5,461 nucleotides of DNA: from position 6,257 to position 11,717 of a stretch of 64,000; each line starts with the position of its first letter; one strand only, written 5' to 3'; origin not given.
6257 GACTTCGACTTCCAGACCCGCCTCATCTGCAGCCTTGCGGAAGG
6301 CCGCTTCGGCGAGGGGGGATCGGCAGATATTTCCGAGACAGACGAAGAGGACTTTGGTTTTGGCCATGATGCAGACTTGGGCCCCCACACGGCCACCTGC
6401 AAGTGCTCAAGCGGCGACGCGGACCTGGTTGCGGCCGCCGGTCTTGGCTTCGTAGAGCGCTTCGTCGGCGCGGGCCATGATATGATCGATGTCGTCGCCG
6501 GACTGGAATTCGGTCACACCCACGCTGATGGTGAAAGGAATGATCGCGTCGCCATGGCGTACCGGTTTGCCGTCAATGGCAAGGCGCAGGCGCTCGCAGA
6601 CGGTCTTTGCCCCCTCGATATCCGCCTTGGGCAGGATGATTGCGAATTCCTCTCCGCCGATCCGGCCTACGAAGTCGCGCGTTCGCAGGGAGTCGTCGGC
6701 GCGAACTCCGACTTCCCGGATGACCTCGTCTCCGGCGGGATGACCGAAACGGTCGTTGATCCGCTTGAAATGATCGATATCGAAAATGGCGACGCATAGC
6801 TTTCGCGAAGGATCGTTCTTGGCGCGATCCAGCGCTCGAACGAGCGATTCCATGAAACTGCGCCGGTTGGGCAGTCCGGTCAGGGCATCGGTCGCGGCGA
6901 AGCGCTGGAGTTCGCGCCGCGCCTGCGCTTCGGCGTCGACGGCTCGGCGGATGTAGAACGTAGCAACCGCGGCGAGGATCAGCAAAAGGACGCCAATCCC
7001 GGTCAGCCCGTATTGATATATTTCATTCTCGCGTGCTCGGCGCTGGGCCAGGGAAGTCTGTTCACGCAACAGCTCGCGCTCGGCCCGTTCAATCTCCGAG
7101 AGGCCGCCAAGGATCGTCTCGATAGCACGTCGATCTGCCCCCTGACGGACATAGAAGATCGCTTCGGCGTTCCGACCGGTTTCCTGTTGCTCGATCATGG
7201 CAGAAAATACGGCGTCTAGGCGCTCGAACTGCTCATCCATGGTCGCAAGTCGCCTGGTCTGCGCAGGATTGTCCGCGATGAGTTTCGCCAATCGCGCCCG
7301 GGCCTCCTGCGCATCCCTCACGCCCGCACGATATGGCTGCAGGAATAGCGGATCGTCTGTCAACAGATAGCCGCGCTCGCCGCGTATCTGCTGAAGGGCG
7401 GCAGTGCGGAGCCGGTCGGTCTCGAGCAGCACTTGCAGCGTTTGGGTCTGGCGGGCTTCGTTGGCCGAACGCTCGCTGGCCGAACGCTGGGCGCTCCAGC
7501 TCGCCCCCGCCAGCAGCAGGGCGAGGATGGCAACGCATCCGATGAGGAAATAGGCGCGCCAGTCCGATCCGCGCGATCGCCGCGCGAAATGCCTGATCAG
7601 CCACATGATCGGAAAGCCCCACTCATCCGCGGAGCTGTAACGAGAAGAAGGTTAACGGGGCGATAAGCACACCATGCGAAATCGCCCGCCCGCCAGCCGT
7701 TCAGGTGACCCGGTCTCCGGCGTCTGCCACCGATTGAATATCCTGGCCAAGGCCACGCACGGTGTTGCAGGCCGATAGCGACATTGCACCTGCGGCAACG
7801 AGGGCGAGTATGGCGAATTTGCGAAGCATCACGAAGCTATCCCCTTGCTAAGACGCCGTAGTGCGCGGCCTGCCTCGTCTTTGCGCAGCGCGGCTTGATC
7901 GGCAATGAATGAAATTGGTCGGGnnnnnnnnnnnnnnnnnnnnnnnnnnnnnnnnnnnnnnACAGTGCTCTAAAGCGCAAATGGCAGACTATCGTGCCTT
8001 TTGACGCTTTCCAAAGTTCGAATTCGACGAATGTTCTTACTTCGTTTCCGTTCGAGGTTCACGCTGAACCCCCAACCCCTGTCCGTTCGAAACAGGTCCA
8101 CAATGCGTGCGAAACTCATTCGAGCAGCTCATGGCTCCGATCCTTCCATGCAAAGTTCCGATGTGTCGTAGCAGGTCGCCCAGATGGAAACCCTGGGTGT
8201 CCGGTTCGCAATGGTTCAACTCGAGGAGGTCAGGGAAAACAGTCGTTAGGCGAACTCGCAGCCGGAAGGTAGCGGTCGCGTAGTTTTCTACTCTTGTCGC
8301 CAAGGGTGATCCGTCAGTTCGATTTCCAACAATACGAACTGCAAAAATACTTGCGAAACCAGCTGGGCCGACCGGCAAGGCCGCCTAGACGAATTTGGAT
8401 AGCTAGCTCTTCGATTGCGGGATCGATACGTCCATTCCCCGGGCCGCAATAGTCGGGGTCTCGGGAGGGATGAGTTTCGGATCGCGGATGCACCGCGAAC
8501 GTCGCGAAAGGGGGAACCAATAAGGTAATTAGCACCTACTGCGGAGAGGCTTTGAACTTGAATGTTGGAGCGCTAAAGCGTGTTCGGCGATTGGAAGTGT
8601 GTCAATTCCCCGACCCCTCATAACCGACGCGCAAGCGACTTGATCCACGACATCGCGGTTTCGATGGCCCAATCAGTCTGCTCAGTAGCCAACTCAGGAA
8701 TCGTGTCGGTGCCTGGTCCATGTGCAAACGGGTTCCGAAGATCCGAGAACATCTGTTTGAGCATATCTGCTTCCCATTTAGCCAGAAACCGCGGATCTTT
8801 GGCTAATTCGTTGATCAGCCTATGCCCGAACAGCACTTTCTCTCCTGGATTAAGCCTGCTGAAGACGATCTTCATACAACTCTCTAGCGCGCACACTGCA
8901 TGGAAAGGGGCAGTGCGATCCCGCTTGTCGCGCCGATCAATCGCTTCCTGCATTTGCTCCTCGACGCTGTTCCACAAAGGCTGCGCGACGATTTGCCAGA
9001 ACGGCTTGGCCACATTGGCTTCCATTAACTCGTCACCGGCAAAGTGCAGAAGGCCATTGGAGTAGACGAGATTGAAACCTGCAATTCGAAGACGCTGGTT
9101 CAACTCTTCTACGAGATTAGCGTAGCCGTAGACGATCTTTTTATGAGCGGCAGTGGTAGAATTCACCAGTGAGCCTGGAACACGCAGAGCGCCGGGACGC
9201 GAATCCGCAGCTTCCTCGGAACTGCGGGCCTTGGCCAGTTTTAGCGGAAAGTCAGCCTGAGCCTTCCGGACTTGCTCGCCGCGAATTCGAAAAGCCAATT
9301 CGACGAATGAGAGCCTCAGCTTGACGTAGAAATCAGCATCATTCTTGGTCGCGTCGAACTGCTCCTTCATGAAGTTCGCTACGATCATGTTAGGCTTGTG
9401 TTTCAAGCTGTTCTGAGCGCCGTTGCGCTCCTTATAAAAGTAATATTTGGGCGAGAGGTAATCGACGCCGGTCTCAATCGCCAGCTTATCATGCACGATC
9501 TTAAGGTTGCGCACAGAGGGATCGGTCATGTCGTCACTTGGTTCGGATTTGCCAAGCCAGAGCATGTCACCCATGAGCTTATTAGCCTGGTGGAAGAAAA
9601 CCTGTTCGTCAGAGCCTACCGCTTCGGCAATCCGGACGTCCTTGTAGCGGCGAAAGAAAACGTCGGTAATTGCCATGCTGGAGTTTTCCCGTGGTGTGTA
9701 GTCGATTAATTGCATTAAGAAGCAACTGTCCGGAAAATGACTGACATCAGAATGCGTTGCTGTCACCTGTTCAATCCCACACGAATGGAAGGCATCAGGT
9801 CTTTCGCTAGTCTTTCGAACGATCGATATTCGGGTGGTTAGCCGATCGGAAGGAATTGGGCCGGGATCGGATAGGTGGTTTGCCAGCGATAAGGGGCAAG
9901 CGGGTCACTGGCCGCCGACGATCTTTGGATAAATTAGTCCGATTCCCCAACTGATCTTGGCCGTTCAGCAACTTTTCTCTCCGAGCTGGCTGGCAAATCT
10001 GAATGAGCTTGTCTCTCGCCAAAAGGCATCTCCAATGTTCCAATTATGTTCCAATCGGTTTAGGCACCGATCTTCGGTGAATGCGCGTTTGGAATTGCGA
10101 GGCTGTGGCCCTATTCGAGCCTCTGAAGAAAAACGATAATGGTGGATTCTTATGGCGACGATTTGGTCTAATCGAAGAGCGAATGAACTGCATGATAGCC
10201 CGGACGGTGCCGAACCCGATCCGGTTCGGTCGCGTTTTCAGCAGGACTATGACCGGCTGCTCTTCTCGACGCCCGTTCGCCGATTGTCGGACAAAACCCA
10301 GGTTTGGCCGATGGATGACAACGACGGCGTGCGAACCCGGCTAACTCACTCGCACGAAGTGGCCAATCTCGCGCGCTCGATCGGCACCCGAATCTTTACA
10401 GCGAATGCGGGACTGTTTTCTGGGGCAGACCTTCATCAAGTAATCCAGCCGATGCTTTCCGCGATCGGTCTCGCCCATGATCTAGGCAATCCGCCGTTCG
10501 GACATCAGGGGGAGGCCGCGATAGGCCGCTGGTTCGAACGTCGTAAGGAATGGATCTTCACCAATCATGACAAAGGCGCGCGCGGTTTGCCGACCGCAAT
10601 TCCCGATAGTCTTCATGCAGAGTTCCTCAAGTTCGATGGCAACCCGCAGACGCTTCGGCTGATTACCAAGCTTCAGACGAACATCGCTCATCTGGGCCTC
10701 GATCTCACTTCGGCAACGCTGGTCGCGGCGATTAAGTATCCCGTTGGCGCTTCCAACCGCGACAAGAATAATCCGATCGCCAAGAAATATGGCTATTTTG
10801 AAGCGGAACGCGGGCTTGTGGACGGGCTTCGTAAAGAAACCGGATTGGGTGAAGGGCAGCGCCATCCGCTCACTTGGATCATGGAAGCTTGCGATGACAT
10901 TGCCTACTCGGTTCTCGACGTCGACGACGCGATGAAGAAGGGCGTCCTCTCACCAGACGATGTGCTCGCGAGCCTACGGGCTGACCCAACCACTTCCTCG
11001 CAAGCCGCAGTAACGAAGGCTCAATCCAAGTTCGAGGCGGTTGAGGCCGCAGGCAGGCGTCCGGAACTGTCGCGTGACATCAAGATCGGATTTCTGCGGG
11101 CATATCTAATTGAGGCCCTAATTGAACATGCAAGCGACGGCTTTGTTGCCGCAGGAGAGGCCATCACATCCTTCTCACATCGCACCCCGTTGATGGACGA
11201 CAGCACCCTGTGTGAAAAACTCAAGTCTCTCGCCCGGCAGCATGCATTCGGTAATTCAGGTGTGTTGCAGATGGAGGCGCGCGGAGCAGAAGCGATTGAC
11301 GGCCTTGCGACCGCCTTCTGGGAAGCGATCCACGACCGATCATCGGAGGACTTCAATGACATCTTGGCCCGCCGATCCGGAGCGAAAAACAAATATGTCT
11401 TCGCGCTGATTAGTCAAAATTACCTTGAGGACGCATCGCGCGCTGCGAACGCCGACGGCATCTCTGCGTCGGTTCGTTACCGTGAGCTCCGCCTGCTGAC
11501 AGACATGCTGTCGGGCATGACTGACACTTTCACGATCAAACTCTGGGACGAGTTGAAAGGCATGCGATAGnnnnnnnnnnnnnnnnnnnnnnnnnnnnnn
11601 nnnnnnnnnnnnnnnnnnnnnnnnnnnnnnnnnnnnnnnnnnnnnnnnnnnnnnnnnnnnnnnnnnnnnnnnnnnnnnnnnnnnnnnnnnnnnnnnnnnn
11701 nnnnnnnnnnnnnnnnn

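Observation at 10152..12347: Candidate new defence system: dGTPase translationally coupled to a stand-alone CCA/poly(A)-polymerase-type nucleotidyltransferase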

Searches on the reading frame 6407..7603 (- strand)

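Call 37: search_protein_families(library=pfam, proteins=[window:6407-7603:-], max_evalue=0.01)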
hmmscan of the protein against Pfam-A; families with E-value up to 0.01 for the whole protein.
window:6407-7603:- (398 aa): 2 families
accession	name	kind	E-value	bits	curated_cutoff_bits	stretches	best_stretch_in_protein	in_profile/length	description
PF00990.26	GGDEF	-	1e-43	149.3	23.8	1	236-393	1-161/161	Diguanylate cyclase, GGDEF domain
PF05227.19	CHASE3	-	3e-24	85.9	28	1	53-183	6-136/138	CHASE3 domain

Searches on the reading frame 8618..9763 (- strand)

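Call 3: search_protein_families(library=pfam, proteins=[window:8618-9763:-], max_evalue=0.1)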
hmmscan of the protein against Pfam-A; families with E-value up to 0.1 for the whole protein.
window:8618-9763:- (381 aa): 1 family
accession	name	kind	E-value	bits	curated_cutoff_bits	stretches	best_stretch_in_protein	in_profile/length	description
PF18863.6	AbiJ_NTD4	-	1.8e-05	25.7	34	1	35-257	2-152/152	AbiJ N-terminal domain 4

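Call 4: search_protein_families(library=padloc, proteins=[window:8618-9763:-], max_evalue=0.1)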
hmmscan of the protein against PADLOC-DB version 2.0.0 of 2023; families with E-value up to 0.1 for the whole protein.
window:8618-9763:- (381 aa): 0 families

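Call 5: search_protein_families(library=ncbifam, proteins=[window:8618-9763:-], max_evalue=0.1)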
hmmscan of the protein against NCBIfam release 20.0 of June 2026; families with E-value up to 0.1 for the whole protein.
window:8618-9763:- (381 aa): 1 family
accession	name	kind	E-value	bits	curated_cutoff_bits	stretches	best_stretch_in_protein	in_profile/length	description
NF046078.1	STM4504_CBY0614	subfamily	8.8e-05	21.9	150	1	216-302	110-197/281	STM4504/CBY_0614 family protein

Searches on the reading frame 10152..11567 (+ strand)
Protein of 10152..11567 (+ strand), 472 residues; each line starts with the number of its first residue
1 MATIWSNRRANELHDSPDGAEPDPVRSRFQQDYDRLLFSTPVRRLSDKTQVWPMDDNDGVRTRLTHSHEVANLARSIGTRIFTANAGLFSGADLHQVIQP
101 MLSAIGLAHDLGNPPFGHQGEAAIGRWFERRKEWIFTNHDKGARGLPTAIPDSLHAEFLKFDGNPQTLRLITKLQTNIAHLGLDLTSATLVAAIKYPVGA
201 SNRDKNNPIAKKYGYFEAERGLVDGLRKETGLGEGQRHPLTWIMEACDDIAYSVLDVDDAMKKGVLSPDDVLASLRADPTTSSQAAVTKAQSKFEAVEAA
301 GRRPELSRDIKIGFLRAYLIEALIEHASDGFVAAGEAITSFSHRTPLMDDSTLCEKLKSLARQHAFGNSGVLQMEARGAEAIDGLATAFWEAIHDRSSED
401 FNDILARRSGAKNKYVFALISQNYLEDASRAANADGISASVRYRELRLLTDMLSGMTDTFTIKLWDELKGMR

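Call 3: search_protein_families(library=pfam, proteins=[window:10152-11567:+], max_evalue=0.1)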
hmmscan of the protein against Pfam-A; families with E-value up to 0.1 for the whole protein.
window:10152-11567:+ (472 aa): 2 families
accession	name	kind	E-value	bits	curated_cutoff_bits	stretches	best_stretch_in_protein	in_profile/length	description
PF01966.28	HD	-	8.3e-05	23.3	22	1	63-139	1-58/116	HD domain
PF13286.11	HD_assoc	-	0.00019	22.4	22.2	0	354-412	11-69/91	Phosphohydrolase-associated domain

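Call 4: search_protein_families(library=padloc, proteins=[window:10152-11567:+], max_evalue=0.1)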
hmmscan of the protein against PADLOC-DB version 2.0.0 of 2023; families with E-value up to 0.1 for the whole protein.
window:10152-11567:+ (472 aa): 1 family
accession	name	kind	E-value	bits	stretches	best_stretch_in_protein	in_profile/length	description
PDLC02374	dGTPase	-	4.2e-68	228.5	1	19-469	34-371/395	-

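Call 5: search_protein_families(library=ncbifam, proteins=[window:10152-11567:+], max_evalue=0.1)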
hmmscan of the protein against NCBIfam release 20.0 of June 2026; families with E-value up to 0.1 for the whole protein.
window:10152-11567:+ (472 aa): 11 families
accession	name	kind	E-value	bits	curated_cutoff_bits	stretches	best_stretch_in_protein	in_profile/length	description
NF002205.0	PRK01096.1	equivalog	1.5e-93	314.3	439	1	20-471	19-441/444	deoxyguanosinetriphosphate triphosphohydrolase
TIGR01353.1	dGTP_triPase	subfamily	4.7e-84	283.2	152.35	1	26-469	2-388/389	dGTP triphosphohydrolase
NF003429.0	PRK04926.1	equivalog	1.4e-83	281.5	405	1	20-471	23-499/500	dGTPase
NF041026.1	antiphage_dGTPase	exception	1.3e-54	185.9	400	3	20-126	10-113/425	anti-phage deoxyguanosine triphosphatase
NF003701.1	PRK05318.1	subfamily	2.6e-45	155.1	383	3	22-124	13-113/426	anti-phage deoxyguanosine triphosphatase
NF002829.0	PRK03007.1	equivalog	1e-44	153.1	385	2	11-127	20-117/425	deoxyguanosinetriphosphate triphosphohydrolase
NF002327.0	PRK01286.1-2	equivalog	2.7e-32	112.2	393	3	21-129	34-128/345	deoxyguanosinetriphosphate triphosphohydrolase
NF002328.0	PRK01286.1-3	equivalog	1.1e-30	107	467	2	23-125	35-123/404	deoxyguanosinetriphosphate triphosphohydrolase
NF002326.0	PRK01286.1-1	equivalog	6e-28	98.2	390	2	22-126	28-118/379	deoxyguanosinetriphosphate triphosphohydrolase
NF002329.0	PRK01286.1-4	equivalog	4.9e-22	78.6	494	1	21-126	33-124/342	deoxyguanosinetriphosphate triphosphohydrolase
NF002330.0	PRK01286.1-5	equivalog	1.4e-17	64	511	1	22-126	21-111/384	deoxyguanosinetriphosphate triphosphohydrolase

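Call 18: search_solved_structures(query=window:10152-11567:+, max_evalue=0.00001, show_alignments=2)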
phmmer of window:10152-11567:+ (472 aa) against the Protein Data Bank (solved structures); distinct sequences matched with E-value up to 0.00001: 17.
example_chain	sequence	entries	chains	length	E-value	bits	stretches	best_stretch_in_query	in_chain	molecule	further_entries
9p8t_A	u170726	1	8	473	7.5e-85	288.6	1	6-471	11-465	DNTP triphosphohydrolase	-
9p8s_A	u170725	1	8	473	7.6e-85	288.6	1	6-471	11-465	DNTP triphosphohydrolase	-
9p8v_A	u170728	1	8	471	1.2e-82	281.3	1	6-471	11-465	DNTP triphosphohydrolase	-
9p8u_A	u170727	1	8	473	1.3e-82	281.3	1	6-471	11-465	DNTP triphosphohydrolase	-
7w1f_A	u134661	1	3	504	2.6e-48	168.2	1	27-460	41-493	Probable deoxyguanosinetriphosphate triphosphohydrolase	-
4x9e_A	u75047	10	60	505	3.3e-46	161.3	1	14-469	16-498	Deoxyguanosinetriphosphate triphosphohydrolase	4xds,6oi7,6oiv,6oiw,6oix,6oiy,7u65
3bg2_A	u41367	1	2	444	4.1e-44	154.3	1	21-430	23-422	DGTP triphosphohydrolase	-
7tu0_A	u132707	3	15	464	5.2e-44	154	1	21-429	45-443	dGTP triphosphohydrolase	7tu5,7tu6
2pgs_A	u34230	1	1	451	3.1e-43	151.5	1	24-271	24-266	Putative deoxyguanosinetriphosphate triphosphohydrolase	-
7tu1_A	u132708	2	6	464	3.6e-43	151.3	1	21-429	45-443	dGTP triphosphohydrolase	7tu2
7tu7_A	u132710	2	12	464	1.3e-42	149.4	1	21-429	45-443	dGTP triphosphohydrolase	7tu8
7tu3_A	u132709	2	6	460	1.9e-40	142.2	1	21-429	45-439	dGTP triphosphohydrolase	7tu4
9p8w_A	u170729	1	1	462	4.5e-26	94.9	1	20-125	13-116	Deoxyguanosinetriphosphate triphosphohydrolase-like protein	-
7lwz_B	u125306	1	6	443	4.5e-21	78.4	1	25-125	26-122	Deoxyguanosinetriphosphate triphosphohydrolase-like protein 1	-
2dqb_A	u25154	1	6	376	1.2e-19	73.7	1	14-125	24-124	Deoxyguanosinetriphosphate triphosphohydrolase, putative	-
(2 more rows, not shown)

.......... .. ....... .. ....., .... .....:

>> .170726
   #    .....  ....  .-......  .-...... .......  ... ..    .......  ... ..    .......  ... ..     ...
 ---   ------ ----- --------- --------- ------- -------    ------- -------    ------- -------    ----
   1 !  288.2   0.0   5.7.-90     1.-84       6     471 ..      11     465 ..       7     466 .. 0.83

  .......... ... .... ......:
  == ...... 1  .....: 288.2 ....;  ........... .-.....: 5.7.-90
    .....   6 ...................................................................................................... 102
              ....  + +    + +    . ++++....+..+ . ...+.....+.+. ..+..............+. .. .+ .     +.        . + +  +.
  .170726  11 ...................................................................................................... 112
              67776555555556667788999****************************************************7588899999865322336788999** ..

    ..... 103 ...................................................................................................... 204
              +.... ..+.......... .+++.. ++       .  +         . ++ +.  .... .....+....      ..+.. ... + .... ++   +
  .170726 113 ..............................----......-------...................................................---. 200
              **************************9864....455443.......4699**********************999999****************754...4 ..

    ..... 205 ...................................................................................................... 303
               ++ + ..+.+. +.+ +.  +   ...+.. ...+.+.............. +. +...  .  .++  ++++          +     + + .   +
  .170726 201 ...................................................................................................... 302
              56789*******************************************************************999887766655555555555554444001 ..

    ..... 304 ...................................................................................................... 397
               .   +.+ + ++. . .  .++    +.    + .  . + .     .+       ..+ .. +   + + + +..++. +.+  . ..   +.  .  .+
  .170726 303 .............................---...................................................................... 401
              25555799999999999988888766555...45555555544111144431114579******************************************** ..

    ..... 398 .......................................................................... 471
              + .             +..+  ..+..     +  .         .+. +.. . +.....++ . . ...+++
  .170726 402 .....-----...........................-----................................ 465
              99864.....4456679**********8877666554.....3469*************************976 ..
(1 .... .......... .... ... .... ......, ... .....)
